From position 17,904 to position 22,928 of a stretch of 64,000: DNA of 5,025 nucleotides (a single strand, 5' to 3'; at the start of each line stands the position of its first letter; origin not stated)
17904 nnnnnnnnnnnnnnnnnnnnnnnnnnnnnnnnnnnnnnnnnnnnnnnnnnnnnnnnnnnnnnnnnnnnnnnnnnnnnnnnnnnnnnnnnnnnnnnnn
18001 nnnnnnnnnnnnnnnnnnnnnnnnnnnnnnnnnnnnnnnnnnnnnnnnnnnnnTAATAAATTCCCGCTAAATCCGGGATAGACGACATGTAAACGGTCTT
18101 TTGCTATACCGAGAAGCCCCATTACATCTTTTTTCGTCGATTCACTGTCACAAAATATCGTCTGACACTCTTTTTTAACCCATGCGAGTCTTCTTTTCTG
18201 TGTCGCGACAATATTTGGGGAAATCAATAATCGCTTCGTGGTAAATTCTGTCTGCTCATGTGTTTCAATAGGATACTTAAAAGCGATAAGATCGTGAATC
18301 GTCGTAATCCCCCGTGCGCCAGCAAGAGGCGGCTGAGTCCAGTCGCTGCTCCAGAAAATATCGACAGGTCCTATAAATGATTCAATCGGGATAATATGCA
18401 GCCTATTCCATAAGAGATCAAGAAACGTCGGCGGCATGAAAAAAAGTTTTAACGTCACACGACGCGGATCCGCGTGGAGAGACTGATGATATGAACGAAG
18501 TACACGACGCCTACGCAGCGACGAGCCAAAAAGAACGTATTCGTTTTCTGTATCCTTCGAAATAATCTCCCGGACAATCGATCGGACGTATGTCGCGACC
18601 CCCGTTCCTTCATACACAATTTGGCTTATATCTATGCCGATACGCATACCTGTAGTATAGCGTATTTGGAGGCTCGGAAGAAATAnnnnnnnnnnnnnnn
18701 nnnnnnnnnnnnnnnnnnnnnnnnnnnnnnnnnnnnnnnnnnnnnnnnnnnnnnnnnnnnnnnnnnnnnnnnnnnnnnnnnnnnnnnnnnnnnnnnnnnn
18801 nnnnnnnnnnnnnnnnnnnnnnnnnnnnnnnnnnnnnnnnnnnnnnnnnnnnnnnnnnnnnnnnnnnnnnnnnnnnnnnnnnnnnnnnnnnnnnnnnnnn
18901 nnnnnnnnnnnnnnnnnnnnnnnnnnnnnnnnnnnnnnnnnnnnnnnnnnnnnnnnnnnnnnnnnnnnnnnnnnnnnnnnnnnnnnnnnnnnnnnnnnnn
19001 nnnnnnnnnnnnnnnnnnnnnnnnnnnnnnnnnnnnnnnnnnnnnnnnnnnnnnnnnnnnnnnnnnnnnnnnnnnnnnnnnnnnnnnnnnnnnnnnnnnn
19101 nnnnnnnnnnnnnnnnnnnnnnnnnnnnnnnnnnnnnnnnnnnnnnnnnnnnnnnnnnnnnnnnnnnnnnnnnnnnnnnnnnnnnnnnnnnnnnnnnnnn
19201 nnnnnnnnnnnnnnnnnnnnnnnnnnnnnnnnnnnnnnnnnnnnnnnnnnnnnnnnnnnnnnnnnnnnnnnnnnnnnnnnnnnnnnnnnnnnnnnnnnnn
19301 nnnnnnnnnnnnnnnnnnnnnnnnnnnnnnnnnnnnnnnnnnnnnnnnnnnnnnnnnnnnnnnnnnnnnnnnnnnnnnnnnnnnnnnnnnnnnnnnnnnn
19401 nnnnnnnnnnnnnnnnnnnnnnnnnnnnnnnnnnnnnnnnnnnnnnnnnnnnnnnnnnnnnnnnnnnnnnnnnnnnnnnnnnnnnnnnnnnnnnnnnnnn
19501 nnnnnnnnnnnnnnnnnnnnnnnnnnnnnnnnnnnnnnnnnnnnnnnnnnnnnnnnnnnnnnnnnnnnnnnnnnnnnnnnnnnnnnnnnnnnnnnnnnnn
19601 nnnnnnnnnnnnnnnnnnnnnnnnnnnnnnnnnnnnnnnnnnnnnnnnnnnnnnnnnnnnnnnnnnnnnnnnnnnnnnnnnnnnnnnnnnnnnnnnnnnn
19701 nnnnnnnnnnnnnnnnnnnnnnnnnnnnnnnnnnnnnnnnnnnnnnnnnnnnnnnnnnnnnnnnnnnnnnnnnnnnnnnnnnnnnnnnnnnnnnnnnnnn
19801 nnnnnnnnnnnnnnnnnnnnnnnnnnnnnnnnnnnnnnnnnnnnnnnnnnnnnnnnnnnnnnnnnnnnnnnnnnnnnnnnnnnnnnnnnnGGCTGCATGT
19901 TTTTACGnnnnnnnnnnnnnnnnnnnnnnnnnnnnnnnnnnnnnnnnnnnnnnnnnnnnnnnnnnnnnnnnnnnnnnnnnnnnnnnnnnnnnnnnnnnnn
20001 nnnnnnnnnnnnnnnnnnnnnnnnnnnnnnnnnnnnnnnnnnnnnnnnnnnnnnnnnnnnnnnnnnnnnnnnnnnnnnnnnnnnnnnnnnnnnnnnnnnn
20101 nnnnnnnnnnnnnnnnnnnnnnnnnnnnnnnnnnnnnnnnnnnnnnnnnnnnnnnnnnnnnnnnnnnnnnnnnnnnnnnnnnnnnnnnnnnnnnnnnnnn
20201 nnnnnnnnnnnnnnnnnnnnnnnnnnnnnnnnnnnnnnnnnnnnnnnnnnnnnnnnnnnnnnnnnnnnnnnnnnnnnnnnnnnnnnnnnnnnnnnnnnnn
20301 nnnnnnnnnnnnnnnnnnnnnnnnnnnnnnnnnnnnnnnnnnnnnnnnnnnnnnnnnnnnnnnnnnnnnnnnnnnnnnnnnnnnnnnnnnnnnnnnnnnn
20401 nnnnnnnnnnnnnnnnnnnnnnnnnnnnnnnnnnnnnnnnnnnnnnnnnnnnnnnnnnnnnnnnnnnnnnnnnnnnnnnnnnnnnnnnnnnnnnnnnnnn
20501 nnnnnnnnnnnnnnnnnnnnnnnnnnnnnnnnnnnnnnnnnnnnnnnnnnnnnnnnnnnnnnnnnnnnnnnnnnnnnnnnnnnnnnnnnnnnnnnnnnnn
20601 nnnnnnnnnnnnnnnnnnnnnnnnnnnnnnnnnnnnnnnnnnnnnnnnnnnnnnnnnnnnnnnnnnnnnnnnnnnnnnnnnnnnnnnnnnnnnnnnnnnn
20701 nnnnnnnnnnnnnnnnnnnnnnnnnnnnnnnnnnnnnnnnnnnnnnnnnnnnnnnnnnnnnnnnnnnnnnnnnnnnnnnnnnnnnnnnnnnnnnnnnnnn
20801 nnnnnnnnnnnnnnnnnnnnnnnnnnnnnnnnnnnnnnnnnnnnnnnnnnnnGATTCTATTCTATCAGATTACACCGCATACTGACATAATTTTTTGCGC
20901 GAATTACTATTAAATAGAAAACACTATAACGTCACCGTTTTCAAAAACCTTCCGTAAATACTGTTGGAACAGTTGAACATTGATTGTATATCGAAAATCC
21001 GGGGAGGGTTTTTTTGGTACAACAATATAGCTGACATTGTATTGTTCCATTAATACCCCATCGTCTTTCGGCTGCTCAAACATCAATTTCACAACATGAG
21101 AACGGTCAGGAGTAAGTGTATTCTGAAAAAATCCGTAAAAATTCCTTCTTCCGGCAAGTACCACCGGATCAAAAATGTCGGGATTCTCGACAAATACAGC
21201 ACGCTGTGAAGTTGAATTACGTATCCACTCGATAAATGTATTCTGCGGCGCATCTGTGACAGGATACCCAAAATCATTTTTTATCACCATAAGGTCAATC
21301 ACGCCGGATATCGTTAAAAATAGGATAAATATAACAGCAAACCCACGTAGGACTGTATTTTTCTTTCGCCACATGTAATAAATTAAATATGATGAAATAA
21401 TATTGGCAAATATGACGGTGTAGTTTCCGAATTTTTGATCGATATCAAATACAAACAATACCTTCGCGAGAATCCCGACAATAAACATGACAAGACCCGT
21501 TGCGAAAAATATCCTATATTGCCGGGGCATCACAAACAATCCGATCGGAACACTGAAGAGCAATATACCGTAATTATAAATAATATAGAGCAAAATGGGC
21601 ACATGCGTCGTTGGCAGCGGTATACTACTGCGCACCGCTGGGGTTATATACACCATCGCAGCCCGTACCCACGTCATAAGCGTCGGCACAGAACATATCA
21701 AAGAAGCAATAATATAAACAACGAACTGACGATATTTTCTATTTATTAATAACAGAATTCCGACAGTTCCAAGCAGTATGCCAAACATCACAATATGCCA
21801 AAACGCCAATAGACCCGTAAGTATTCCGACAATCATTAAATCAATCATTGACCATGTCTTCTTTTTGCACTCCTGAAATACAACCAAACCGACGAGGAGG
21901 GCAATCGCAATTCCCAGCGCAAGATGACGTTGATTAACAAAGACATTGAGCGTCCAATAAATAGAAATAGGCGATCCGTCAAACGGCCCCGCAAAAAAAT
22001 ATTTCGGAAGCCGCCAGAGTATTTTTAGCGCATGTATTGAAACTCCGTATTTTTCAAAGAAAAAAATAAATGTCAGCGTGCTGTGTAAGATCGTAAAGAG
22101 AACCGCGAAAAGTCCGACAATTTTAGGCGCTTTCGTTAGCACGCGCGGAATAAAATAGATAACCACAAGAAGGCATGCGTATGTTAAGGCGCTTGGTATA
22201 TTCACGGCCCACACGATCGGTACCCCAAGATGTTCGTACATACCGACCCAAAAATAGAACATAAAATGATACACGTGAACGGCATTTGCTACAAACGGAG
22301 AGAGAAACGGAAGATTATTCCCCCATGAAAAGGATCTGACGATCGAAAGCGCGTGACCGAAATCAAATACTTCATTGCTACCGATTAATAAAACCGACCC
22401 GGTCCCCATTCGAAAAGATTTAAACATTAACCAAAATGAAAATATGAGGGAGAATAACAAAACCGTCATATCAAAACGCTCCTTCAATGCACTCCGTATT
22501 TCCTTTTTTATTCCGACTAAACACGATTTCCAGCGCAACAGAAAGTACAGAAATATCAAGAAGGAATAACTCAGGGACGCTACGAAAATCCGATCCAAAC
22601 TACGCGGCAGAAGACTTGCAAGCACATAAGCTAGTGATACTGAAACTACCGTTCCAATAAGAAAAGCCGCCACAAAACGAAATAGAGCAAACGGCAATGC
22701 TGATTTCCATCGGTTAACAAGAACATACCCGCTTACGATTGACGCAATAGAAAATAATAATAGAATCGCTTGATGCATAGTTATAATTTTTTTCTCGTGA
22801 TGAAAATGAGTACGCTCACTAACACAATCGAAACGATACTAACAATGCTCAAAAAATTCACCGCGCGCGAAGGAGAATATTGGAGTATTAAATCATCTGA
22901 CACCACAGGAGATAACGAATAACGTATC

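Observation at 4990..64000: Roughly 59-kb uninterrupted, single-strand glycan-assembly supercluster of more than 50 genes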

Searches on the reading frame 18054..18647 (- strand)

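Call 4: search_protein_families(library=pfam, proteins=[window:18054-18647:-], max_evalue=0.001)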
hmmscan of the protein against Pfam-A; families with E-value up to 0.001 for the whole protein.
window:18054-18647:- (198 aa): 1 family
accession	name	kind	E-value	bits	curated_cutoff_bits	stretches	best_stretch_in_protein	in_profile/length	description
PF13439.12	Glyco_transf_4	-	3.1e-09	37.5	28.5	1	16-192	3-165/170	Glycosyltransferase Family 4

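Call 51: search_protein_families(library=ncbifam, proteins=[window:18054-18647:-], max_evalue=0.00001)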
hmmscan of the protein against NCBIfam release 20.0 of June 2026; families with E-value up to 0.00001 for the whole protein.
window:18054-18647:- (198 aa): 0 families

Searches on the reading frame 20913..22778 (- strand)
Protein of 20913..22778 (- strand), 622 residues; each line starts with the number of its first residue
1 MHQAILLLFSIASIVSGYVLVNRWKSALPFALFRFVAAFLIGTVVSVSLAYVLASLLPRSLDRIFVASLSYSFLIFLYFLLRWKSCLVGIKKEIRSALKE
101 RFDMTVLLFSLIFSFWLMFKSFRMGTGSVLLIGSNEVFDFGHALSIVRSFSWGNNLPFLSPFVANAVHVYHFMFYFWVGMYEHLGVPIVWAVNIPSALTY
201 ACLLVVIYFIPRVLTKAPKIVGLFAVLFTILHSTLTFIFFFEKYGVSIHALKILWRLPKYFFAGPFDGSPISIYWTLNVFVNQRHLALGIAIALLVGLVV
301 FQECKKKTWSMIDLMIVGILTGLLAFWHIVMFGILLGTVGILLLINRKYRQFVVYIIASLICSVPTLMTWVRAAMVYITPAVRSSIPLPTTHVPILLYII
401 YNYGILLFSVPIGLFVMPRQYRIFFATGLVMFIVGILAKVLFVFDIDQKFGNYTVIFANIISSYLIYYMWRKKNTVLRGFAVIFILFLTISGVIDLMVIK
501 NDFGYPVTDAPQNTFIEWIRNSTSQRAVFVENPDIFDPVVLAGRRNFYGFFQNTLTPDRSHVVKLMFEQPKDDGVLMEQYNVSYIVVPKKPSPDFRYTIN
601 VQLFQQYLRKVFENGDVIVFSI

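Call 4: search_protein_families(library=pfam, proteins=[window:20913-22778:-], max_evalue=0.001)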
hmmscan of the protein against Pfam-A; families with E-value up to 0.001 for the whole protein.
window:20913-22778:- (622 aa): 0 families

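Call 13: search_protein_families(library=pfam, proteins=[window:20913-22778:-], max_evalue=1)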
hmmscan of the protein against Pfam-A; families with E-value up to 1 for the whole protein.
window:20913-22778:- (622 aa): 1 family
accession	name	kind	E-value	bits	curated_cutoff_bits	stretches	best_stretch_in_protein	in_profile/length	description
PF11611.13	DUF4352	-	0.23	12.2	25.9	1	522-576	55-108/122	Domain of unknown function (DUF4352)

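Call 15: search_protein_families(library=ncbifam, proteins=[window:20913-22778:-], max_evalue=0.1)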
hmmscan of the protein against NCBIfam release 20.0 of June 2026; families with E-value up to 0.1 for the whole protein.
window:20913-22778:- (622 aa): 0 families

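Call 18: search_solved_structures(query=window:20913-22778:-, max_evalue=1)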
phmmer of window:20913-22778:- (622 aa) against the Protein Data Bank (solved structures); distinct sequences matched with E-value up to 1: 0.

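Call 60: search_protein_representatives(protein=window:20913-22778:-)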
Query: 622 residues. Proteins with E-value up to 0.001 (for the whole library): 901; up to 1e-10: 594; up to 1e-30: 208. The best 150 are listed.
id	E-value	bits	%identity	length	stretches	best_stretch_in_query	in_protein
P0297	0.0e+00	1364.9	100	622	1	1-622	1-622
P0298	4.7e-137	474.6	43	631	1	5-620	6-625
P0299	8.7e-137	473.7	42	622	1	5-619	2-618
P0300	1.9e-136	472.6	41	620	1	6-616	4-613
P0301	4.0e-125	435.2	40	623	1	4-621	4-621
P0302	1.2e-124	433.6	41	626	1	7-593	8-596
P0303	1.0e-122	427.2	40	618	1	6-621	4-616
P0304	1.4e-119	416.9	38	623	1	4-621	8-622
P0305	1.9e-116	406.5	39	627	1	9-620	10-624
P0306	1.3e-115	403.8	37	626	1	5-614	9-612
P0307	4.9e-115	401.9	38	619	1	6-622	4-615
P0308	3.4e-114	399.1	39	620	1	6-621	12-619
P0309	1.3e-108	380.6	37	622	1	2-621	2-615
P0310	4.1e-107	375.7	36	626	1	2-620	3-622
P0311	6.3e-106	371.8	40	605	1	25-609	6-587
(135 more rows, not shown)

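Call 62: search_protein_families(library=pfam, alignment_id=A3, max_evalue=0.01)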
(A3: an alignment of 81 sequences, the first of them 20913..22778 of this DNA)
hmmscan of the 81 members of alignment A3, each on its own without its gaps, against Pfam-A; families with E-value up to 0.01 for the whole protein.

A. member 1, window:20913-22778:- (622 aa): 0 families

B. families by the number of members that match (of 81 scanned): 6 families
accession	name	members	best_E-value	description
PF10034.15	Dpy19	3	1.2e-05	Q-cell neuroblast polarisation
PF20604.3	DUF6798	3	0.0028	Domain of unknown function (DUF6798)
PF06139.17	BphX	1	0.00013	BphX-like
PF14556.11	AF2331-like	1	0.0027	AF2331-like protein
PF16039.10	DUF4791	1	0.0052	Domain of unknown function (DUF4791)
PF00951.23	Arteri_Gl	1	0.0083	Arterivirus GL envelope glycoprotein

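Call 63: search_solved_structures(query=A3, max_evalue=10)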
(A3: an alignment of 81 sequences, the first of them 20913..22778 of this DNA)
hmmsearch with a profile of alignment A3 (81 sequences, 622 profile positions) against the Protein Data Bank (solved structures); distinct sequences matched with E-value up to 10: 3.
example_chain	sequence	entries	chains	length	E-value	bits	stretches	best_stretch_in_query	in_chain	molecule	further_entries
2ksd_A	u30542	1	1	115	0.063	15.1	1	2-59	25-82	Aerobic respiration control sensor protein arcB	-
7jyi_D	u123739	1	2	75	0.18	13.6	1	381-428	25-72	M protein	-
5cqf_A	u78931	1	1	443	2.1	10.1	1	517-605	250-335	L-lysine 6-monooxygenase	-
